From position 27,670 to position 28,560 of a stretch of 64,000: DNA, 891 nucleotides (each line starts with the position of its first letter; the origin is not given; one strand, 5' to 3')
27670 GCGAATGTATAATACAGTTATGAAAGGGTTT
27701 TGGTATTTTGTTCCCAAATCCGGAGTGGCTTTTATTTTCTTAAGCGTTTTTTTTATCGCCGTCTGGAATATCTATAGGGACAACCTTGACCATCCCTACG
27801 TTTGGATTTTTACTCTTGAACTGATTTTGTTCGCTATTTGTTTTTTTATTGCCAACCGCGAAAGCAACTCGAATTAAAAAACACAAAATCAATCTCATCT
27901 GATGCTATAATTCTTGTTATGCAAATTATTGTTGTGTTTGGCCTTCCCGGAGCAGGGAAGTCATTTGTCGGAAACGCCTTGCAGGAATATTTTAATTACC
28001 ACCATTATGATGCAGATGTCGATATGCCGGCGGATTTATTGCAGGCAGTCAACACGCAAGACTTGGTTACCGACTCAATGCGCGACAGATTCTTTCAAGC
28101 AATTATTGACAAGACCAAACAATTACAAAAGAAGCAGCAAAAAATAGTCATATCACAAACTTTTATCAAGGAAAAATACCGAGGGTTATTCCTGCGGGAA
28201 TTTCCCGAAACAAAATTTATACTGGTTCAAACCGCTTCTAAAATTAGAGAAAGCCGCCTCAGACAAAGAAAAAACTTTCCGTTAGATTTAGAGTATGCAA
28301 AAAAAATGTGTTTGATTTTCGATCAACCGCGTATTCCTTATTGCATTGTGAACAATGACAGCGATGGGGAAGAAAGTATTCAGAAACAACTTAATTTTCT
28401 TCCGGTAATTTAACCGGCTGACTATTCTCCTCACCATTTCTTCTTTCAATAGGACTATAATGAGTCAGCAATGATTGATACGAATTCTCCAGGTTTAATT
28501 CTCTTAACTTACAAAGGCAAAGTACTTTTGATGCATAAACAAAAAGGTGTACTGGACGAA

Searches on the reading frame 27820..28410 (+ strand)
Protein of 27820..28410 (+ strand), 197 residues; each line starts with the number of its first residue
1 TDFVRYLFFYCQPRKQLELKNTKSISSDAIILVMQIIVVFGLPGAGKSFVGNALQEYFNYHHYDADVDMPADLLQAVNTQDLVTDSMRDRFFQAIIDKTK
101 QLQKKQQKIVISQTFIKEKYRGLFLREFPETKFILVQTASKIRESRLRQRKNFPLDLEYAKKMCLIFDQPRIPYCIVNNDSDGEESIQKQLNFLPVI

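Call 35: search_protein_families(library=pfam, proteins=[window:27820-28410:+], max_evalue=0.01)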
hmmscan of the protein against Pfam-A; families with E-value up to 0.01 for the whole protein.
window:27820-28410:+ (197 aa): 7 families
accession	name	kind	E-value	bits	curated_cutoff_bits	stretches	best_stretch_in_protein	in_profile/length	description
PF13238.12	AAA_18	-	6.2e-07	30.4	29.4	1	37-151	1-112/128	AAA domain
PF13671.12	AAA_33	-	7.7e-07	29.9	27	1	37-152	2-120/143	AAA domain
PF08433.16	KTI12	-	3.4e-06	27.2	22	1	34-170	1-140/271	Chromatin associated protein KTI12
PF13207.12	AAA_17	-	0.00013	22.7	27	1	40-150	1-123/136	AAA domain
PF13401.12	AAA_22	-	0.0034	18.1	27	1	35-80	6-57/130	AAA domain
PF01591.24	6PF2K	-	0.0042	16.9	27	1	36-65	15-44/223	6-phosphofructo-2-kinase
PF13521.12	AAA_28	-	0.0076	16.9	27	0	37-97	2-62/164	AAA domain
